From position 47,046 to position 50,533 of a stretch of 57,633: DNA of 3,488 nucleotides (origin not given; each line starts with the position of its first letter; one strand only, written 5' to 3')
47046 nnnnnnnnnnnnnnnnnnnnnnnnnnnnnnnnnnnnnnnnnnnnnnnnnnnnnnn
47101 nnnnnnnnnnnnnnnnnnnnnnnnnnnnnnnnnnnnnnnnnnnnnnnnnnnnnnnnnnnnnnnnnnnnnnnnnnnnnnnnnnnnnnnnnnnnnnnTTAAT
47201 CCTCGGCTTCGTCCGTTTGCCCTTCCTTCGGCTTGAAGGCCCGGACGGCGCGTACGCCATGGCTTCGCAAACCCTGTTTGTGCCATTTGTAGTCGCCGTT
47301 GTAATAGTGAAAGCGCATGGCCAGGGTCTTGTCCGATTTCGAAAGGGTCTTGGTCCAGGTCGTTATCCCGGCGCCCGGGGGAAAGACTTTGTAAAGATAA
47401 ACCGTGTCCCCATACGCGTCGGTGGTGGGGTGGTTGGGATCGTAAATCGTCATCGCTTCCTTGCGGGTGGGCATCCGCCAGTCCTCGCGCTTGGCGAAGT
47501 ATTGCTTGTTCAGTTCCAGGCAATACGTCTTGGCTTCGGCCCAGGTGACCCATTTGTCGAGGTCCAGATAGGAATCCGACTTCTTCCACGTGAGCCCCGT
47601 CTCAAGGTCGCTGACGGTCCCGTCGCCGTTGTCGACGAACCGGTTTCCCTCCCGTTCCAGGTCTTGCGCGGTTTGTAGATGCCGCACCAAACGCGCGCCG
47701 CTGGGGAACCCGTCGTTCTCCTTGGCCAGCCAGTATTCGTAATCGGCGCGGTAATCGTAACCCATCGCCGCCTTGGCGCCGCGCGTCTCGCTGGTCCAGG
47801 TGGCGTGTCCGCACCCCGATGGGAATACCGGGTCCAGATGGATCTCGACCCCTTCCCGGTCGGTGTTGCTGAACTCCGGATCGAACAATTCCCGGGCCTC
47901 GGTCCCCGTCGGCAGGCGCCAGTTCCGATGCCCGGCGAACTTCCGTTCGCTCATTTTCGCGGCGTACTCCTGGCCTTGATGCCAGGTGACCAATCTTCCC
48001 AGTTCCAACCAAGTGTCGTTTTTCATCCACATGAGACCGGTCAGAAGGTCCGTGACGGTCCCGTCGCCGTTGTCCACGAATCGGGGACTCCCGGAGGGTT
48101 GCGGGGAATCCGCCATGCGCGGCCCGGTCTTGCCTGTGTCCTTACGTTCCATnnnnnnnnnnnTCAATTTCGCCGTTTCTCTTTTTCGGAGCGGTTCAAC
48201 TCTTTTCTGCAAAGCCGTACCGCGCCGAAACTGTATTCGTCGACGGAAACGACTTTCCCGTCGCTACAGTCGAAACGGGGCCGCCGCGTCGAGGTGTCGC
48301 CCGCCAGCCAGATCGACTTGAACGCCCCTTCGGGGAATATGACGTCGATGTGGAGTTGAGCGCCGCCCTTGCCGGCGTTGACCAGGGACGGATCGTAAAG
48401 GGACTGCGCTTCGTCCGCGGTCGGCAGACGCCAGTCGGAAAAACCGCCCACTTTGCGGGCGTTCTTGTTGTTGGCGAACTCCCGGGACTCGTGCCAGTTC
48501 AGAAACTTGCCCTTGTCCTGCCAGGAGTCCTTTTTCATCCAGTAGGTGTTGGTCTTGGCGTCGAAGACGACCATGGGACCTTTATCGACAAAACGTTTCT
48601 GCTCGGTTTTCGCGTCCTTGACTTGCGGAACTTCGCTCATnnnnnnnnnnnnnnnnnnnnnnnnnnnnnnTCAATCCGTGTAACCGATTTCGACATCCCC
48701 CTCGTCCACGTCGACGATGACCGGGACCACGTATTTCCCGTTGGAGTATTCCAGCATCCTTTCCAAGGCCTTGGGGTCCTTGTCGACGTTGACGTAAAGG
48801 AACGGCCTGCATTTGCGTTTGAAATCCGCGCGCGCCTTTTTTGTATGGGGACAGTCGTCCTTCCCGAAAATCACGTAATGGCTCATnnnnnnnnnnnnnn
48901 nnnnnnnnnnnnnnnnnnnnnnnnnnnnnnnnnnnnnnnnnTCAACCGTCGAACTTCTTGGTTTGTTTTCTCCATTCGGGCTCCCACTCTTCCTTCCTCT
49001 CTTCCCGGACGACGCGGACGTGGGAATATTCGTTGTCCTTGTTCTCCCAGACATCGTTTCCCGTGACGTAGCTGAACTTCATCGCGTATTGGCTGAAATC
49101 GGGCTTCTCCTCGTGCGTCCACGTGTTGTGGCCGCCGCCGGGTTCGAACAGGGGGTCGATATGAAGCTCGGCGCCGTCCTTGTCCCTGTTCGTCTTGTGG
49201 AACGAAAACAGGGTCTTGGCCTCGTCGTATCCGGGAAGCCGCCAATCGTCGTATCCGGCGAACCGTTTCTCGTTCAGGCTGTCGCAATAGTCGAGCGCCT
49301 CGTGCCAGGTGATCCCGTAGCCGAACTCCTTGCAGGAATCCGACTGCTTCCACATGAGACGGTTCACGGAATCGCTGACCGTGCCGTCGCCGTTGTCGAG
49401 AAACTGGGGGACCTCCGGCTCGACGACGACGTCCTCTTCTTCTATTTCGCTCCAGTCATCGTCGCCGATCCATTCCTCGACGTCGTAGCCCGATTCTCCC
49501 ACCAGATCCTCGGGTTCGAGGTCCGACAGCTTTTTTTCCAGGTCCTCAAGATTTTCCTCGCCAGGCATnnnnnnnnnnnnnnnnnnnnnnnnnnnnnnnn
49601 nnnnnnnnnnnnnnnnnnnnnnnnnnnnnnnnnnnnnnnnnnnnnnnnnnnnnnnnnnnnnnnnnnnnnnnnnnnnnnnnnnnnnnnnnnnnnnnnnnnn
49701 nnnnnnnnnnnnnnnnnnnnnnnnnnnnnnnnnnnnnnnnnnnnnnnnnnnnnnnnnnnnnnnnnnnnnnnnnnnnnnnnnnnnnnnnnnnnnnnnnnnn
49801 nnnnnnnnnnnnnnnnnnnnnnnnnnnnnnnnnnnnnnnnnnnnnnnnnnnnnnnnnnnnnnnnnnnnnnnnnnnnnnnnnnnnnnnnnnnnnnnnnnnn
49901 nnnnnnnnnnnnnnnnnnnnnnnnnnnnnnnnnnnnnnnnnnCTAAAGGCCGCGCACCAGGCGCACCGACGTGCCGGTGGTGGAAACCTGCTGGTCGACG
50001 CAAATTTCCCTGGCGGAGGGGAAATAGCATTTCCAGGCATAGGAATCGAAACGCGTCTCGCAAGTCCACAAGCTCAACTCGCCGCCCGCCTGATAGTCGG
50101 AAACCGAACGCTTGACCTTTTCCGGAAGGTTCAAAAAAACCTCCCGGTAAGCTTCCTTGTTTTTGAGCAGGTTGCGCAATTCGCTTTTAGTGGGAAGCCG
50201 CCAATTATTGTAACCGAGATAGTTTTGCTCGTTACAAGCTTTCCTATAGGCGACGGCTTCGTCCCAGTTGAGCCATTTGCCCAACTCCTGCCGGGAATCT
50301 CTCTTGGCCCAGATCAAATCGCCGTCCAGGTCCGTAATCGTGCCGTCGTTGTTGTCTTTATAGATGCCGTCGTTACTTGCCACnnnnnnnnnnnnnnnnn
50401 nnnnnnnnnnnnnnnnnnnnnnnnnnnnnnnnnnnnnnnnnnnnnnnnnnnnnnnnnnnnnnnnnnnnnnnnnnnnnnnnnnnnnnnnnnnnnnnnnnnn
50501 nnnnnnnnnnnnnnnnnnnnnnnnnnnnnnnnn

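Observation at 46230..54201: Tandem array of eight DUF1566 (C-type-lectin-like) paralogs, seven apparently cytoplasmic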

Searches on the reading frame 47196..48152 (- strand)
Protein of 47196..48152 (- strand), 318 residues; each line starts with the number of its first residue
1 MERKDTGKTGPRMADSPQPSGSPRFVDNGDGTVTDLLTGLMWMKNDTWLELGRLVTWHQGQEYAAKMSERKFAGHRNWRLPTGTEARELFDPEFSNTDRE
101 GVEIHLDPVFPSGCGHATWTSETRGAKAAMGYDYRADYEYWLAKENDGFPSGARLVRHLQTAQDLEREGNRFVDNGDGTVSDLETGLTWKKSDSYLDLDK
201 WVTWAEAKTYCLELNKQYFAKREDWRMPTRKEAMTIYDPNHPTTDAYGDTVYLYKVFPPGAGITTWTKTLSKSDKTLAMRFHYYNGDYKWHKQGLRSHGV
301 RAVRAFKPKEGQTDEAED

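Call 3: search_protein_families(library=pfam, proteins=[window:47196-48152:-], max_evalue=0.01)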
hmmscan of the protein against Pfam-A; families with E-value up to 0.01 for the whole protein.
window:47196-48152:- (318 aa): 1 family
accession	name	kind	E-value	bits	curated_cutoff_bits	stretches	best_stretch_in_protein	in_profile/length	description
PF07603.17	Lcl_C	-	4.7e-41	140.2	34.9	2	178-304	1-117/117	Lcl C-terminal domain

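Call 25: search_protein_families(library=ncbifam, proteins=[window:47196-48152:-], max_evalue=0.01)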
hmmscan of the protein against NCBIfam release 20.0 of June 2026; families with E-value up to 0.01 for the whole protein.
window:47196-48152:- (318 aa): 1 family
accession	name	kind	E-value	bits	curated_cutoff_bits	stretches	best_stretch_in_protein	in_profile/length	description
NF047850.1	Lsa25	exception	5e-06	26.5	260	0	171-192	30-51/207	surface adhesin Lsa25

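Call 37: find_homologous_proteins(query=window:47196-48152:-, max_evalue=0.001)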
Query window:47196-48152:- (318 aa): 3908 proteins with E <= 0.001 among 6951 candidates; the best 120 are listed.
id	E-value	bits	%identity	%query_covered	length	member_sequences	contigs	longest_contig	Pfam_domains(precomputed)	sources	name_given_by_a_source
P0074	6.4e-217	737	98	100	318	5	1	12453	PF07603.18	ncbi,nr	ncbi:MAG: DUF1566 domain-containing protein [Nitrospinae bacterium]|nr:DUF1566 domain-containing pro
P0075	3.1e-151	521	72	93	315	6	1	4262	PF07603.18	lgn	-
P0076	1.6e-150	519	69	97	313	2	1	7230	PF07603.18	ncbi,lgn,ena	-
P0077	1.8e-147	509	71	93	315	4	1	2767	PF07603.18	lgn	-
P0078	1.0e-146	506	70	92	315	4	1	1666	PF07603.18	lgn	-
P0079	1.1e-144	500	69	93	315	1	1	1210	PF07603.18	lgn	-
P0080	3.6e-144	498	71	93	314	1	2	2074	PF07603.18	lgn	-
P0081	5.3e-144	498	71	92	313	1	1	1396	PF07603.18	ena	-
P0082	5.3e-144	498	70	90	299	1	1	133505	PF07603.18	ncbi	-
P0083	2.0e-142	492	67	92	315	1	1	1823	PF07603.18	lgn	-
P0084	7.0e-139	481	67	95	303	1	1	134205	PF07603.18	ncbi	-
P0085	3.1e-136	472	69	92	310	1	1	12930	PF07603.18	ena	-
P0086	3.7e-136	472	65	94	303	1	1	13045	PF07603.18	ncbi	-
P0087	7.5e-135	467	69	89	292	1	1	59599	PF07603.18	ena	-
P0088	1.4e-134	467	68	90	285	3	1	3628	PF07603.18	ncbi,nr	ncbi:MAG: hypothetical protein A3K09_08420 [Nitrospinae bacterium RIFCSPLOWO2_12_FULL_47_7]|nr:MAG: 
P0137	7.9e-124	431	63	90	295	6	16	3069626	PF07603.18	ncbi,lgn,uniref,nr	ncbi:Lcl C-terminal domain-containing protein [Nitrospina gracilis]|uniref:Lcl C-terminal domain-con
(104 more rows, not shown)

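Call 38: find_encoding_contigs(protein=P0137, flank=10000, max_places=2)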
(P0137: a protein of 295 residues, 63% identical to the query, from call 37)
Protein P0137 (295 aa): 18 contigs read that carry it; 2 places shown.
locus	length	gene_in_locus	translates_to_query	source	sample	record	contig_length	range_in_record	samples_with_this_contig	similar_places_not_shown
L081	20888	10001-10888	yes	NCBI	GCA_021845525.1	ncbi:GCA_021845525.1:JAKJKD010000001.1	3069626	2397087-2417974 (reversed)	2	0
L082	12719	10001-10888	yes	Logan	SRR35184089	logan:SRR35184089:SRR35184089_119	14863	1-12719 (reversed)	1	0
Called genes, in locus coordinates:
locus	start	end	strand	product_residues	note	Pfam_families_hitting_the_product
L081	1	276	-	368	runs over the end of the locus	-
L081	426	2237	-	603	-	PF04055:Radical_SAM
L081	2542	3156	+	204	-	-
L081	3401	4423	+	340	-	-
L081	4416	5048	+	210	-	PF07603:Lcl_C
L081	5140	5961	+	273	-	PF13181:TPR_8 (faint), PF13428:TPR_14 (faint), PF14559:TPR_19 (faint), PF13424:TPR_12 (faint), PF13431:TPR_17 (faint), PF07719:TPR_2 (faint)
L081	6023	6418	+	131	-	-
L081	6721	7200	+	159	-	-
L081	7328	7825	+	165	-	PF07603:Lcl_C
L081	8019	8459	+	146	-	PF07603:Lcl_C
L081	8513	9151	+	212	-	PF07603:Lcl_C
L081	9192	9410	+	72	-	PF00462:Glutaredoxin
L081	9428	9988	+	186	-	PF07603:Lcl_C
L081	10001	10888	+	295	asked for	PF07603:Lcl_C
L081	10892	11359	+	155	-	PF07603:Lcl_C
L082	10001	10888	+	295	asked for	PF07603:Lcl_C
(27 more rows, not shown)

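Call 49: predict_structure(alignment_id=A4)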
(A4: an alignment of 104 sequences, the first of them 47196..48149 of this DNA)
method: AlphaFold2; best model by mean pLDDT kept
length: 317 residues; sequences in the alignment: 104
mean_pLDDT: 86.8   pTM: 0.76
mean pLDDT of the five models: 86.8, 84.8, 81.0, 79.5, 78.4
residues with pLDDT >= 90: 210; 70-90: 62; 50-70: 20; < 50: 25
segments of 3 or more residues with pLDDT < 50: 1-16, 311-314
pLDDT, mean of each block of 10 residues (from residue 1): 45 47 94 96 96 89 95 94 92 94 96 90 63 84 67 92 83 97 96 95 98 97 97 93 85 92 94 95 91 93 77 46
secondary structure, 60 per line:
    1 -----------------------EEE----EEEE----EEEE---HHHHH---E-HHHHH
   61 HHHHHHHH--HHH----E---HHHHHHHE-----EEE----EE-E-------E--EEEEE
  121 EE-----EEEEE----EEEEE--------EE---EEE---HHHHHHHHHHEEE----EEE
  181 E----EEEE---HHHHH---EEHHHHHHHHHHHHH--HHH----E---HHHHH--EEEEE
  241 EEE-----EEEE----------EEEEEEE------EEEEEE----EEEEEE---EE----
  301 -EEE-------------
elements in order: E24-26 E31-34 E39-42 H46-50 H56-68 H82-88 E95-97 E116-122 E128-132 E137-141 E155-157 H161-170 E171-173 E178-181 E186-189 H193-197 H203-215 H229-233 E236-243 E249-252 E263-269 E276-281 E286-291 E302-304

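Call 54: search_protein_families(library=padloc, proteins=[window:47196-48152:-], max_evalue=0.01)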
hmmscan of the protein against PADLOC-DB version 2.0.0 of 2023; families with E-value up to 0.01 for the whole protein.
window:47196-48152:- (318 aa): 0 families

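Call 73: fold_search(model_id=the predicted structure, library=pdb)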
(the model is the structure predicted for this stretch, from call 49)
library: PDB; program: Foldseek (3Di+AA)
matches with E <= 10: 449; with E <= 0.001: 6
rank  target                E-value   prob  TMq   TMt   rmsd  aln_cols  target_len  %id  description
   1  8k8h                  1.3e-04  0.99  0.28  0.18  11.7       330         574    8  Crystal structure of the CysR-CTLD3 fragment of human DEC205 (released 2024-02-28)
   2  8hbc_A                4.3e-04  0.90  0.21  0.14  14.6       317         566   10  Crystal structure of the CysR-CTLD3 fragment of human DEC205 (released 2023-11-01)
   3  6ioe_A                5.8e-04  0.96  0.27  0.21  13.8       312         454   12  Crystal structure of the CysR-CTLD2 fragment of human MR at basic pH (pH 8.5) (released 2019-09-18)
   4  5ao5_B                6.1e-04  0.94  0.26  0.21  13.9       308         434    8  Endo180 D1-4, monoclinic form (released 2015-10-28)
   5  8q4e_A                9.2e-04  1.00  0.26  0.61   4.1       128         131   25  Structure of Legionella pneumophila Lcl C-terminal domain (released 2023-12-27)
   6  5ao6_A                9.8e-04  0.85  0.24  0.19  15.5       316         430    8  Endo180 D1-4, trigonal form (released 2015-10-28)
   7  6inn_A                1.1e-03  0.95  0.30  0.19  13.8       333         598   13  Crystal structure of the CysR-CTLD3 fragment of human MR at acidic pH (pH 5.6) (released 2019-09-18)
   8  7qsr_A                1.4e-03  0.80  0.23  0.09  13.2       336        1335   11  CryoEM structure of the Ectodomain of Human PLA2R (released 2022-07-20)
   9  6inn_C                1.4e-03  0.77  0.22  0.14  14.7       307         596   10  Crystal structure of the CysR-CTLD3 fragment of human MR at acidic pH (pH 5.6) (released 2019-09-18)
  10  5ao5_A                1.5e-03  0.87  0.26  0.21  13.8       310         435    9  Endo180 D1-4, monoclinic form (released 2015-10-28)
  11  5xts                  1.8e-03  0.85  0.26  0.20  13.7       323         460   11  Crystal structure of the CysR-CTLD3 fragment of human MR at basic/neutral pH (released 2017-12-27)
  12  6inn_B                1.9e-03  0.94  0.29  0.19  13.6       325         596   12  Crystal structure of the CysR-CTLD3 fragment of human MR at acidic pH (pH 5.6) (released 2019-09-18)
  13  5ao6_B                2.6e-03  0.72  0.24  0.19  15.7       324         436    8  Endo180 D1-4, trigonal form (released 2015-10-28)
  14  6inn_D                3.3e-03  0.89  0.28  0.18  13.0       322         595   11  Crystal structure of the CysR-CTLD3 fragment of human MR at acidic pH (pH 5.6) (released 2019-09-18)
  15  6ino_A                5.0e-03  0.85  0.27  0.21  12.6       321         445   10  Crystal structure of the CysR-CTLD2 fragment of human MR at acidic pH (pH 4.6) (released 2019-09-18)
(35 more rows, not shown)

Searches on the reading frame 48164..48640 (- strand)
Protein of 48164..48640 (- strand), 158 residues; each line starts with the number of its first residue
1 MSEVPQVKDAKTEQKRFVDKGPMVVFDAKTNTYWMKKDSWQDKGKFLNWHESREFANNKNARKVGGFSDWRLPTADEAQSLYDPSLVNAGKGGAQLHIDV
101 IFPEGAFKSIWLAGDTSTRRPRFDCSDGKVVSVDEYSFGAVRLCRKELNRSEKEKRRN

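Call 3: search_protein_families(library=pfam, proteins=[window:48164-48640:-], max_evalue=0.01)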
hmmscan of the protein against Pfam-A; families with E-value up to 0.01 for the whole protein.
window:48164-48640:- (158 aa): 1 family
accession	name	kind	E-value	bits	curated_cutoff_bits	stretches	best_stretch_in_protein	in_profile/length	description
PF07603.17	Lcl_C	-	1.8e-13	51.2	34.9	1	24-143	2-115/117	Lcl C-terminal domain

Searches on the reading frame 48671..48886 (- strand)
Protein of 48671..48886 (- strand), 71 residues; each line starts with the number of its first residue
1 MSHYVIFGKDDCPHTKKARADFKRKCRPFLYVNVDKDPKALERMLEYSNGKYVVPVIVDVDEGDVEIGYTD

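Call 3: search_protein_families(library=pfam, proteins=[window:48671-48857:-], max_evalue=0.01)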
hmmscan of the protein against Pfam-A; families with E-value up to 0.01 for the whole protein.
window:48671-48857:- (62 aa): 0 families

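Call 25: search_protein_families(library=ncbifam, proteins=[window:48671-48886:-], max_evalue=0.01)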
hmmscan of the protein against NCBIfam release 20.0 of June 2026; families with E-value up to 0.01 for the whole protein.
window:48671-48886:- (71 aa): 12 families
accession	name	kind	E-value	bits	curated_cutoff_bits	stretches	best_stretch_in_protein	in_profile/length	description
NF041114.2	gluta_UXX_star_1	equivalog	2.8e-23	81.9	72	1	5-69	2-64/70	UXX-star selenoprotein family 1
NF041212.1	Uxx_star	subfamily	2.1e-18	66.3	66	1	5-69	2-64/70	Uxx-star family glutaredoxin-like (seleno)protein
NF041211.1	gluta_UXX_star_2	equivalog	5.7e-11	42.3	100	1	5-70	2-65/71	UXX-star (seleno)protein family 2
NF047338.1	gluta_UXX_star_3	exception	9e-10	38.5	97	1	5-60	2-57/70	UXX-star (seleno)protein family 3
NF045501.1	HUGP_GUXX-star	exception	1.9e-09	37.4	325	1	4-68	167-231/236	HUGP/GUXX-star fusion selenoprotein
TIGR02196.1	GlrX_YruB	hypoth_equivalog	1.1e-08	35.5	88.55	1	6-69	4-64/74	glutaredoxin-like protein, YruB-family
TIGR02181.1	GRX_bact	equivalog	4.9e-07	29.9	90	1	5-58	2-55/80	glutaredoxin 3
TIGR02200.1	GlrX_actino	hypoth_equivalog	3.5e-06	27.4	89.5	1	6-64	4-61/77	mycoredoxin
NF007923.0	PRK10638.1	equivalog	1.3e-05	25.1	129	1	1-58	1-57/83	glutaredoxin 3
TIGR02194.1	GlrX_NrdH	subfamily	0.00093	19.4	85.75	1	5-61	2-56/72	glutaredoxin-like protein NrdH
TIGR02190.1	GlrX-dom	hypoth_equivalog_domain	0.0039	17.1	99.3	1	5-56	11-60/79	glutaredoxin-family domain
TIGR02180.1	GRX_euk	equivalog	0.0078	16.4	87.25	1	5-57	2-58/84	glutaredoxin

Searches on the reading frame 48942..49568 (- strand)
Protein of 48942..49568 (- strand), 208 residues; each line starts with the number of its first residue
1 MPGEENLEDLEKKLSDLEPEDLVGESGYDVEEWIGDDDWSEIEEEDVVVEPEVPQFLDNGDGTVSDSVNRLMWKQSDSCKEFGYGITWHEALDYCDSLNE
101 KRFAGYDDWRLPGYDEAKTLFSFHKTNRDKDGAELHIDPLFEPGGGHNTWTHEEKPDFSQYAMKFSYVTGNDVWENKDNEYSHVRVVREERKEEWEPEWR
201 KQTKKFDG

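Call 3: search_protein_families(library=pfam, proteins=[window:48942-49568:-], max_evalue=0.01)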
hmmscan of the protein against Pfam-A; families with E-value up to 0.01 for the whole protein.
window:48942-49568:- (208 aa): 1 family
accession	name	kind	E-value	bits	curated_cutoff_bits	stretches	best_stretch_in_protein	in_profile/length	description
PF07603.17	Lcl_C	-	1.2e-21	77.6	34.9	1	62-188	1-117/117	Lcl C-terminal domain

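Call 9: find_encoding_contigs(protein=window:48942-49568:-, flank=10000, max_places=6)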
Protein window:48942-49568:- (208 aa): 1 contig read that carries it; 1 place shown.
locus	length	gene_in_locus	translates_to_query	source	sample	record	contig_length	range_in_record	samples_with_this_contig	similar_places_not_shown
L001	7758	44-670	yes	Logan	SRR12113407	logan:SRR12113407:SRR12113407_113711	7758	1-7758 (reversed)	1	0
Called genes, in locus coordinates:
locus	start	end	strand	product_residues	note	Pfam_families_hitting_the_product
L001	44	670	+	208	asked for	PF07603:Lcl_C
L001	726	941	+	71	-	PF00462:Glutaredoxin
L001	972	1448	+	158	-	PF07603:Lcl_C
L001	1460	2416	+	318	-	PF07603:Lcl_C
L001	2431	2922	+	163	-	PF07603:Lcl_C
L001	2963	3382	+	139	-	PF07603:Lcl_C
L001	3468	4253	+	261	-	PF02810:SEC-C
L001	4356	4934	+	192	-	PF00639:Rotamase, PF13145:Rotamase_2, PF13616:Rotamase_3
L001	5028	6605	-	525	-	PF00389:2-Hacid_dh, PF02826:2-Hacid_dh_C, PF19304:PGDH_inter, PF01842:ACT (weak)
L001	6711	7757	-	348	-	?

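Call 54: search_protein_families(library=padloc, proteins=[window:48942-49568:-], max_evalue=0.01)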
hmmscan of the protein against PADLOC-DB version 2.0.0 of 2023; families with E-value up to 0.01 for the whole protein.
window:48942-49568:- (208 aa): 0 families

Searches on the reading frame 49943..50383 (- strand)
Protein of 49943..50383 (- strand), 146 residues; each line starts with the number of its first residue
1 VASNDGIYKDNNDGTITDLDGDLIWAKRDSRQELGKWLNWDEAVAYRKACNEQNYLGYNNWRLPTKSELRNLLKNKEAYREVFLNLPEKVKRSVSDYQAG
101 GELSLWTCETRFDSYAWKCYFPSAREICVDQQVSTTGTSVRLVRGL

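Call 3: search_protein_families(library=pfam, proteins=[window:49943-50383:-], max_evalue=0.01)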
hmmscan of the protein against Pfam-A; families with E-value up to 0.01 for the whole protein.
window:49943-50383:- (146 aa): 1 family
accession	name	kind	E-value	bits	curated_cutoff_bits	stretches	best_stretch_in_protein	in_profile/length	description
PF07603.17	Lcl_C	-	3.7e-18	66.4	34.9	1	14-144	1-117/117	Lcl C-terminal domain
